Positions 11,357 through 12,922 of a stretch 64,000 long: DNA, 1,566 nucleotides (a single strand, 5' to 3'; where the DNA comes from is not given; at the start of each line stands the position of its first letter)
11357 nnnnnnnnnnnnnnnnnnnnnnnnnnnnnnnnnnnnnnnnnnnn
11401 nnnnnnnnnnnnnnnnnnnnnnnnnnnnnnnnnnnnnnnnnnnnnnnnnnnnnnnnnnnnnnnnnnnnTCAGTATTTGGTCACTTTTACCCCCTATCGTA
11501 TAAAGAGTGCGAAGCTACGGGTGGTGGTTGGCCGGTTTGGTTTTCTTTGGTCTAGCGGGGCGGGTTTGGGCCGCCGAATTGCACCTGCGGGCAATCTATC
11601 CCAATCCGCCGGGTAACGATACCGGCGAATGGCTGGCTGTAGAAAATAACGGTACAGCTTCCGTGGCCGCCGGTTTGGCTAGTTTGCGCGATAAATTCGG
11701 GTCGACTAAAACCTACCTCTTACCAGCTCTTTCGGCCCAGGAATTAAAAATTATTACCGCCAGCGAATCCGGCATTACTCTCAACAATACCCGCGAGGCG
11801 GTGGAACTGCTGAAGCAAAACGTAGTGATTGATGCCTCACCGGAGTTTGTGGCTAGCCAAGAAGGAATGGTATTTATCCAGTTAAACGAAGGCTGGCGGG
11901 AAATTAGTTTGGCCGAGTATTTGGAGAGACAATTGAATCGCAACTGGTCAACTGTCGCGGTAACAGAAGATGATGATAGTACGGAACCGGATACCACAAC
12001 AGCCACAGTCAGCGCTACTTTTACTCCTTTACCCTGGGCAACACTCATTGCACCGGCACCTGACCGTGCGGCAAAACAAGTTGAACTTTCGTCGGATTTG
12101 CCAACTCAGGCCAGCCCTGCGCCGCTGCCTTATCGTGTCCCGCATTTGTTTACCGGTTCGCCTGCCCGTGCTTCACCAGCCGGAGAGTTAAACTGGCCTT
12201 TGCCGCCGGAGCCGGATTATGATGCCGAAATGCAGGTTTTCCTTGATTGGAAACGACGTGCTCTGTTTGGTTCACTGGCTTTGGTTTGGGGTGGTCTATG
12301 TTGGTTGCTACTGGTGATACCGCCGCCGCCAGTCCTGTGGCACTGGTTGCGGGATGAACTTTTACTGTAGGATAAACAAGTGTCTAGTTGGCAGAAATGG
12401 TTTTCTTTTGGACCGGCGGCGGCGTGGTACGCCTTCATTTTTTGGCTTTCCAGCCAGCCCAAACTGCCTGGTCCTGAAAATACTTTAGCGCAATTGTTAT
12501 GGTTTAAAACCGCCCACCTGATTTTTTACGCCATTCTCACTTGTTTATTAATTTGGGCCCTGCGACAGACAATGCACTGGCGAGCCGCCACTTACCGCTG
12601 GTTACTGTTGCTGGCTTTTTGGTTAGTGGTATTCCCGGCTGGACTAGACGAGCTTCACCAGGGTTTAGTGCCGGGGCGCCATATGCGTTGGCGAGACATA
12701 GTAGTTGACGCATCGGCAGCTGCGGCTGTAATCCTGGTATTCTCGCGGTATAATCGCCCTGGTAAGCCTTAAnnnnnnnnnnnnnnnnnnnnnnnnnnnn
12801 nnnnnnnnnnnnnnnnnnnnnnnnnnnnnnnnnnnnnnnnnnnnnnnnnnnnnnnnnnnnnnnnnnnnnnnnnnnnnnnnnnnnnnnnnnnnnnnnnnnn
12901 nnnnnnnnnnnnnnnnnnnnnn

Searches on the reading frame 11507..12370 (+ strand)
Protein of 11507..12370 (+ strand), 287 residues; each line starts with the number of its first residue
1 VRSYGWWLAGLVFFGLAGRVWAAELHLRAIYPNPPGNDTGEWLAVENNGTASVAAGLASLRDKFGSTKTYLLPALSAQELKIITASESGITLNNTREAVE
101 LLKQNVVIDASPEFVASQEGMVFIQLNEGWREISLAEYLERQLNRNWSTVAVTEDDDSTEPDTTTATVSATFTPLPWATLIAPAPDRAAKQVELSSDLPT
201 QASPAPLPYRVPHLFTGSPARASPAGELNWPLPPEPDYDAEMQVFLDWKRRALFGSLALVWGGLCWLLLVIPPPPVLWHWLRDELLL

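Call 3: search_protein_families(library=pfam, proteins=[window:11507-12370:+], max_evalue=0.1)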
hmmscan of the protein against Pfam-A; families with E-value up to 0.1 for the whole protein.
window:11507-12370:+ (287 aa): 1 family
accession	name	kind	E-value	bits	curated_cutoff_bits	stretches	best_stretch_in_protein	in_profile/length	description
PF00932.25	LTD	-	0.0082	16.9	34.3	1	24-109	7-103/109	Lamin Tail Domain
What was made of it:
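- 11507..12370 (+): Downstream secreted/membrane protein with a weak lamin-tail-domain match. An LTD protein occupies the same position in at least one distant relative's locus. Weak PF00932 match (E 0.008, call 3).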

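Call 4: search_protein_families(library=ncbifam, proteins=[window:11507-12370:+], max_evalue=0.1)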
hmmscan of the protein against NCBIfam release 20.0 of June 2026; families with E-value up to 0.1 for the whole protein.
window:11507-12370:+ (287 aa): 0 families

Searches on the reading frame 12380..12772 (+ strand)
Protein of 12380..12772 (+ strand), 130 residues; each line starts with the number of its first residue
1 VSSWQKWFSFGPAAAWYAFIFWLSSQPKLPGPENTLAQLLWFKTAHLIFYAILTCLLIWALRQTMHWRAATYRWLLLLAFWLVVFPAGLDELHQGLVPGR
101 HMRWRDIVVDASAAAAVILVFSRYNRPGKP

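Call 3: search_protein_families(library=pfam, proteins=[window:12380-12772:+], max_evalue=0.1)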
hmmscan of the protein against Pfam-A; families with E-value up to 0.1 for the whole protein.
window:12380-12772:+ (130 aa): 2 families
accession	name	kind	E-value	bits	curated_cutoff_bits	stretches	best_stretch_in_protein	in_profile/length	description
PF04892.17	VanZ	-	3.8e-08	34.4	30.1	1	14-122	6-123/126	VanZ like family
PF08409.16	TMTC_DUF1736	-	0.051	14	27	1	63-89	18-44/75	Protein O-mannosyl-transferase TMTC, DUF1736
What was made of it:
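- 12380..12772 (+): VanZ-family membrane protein, the last coding gene of the cluster. It is followed by tRNA-Pro at 12775-12852. PF04892 (call 3).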
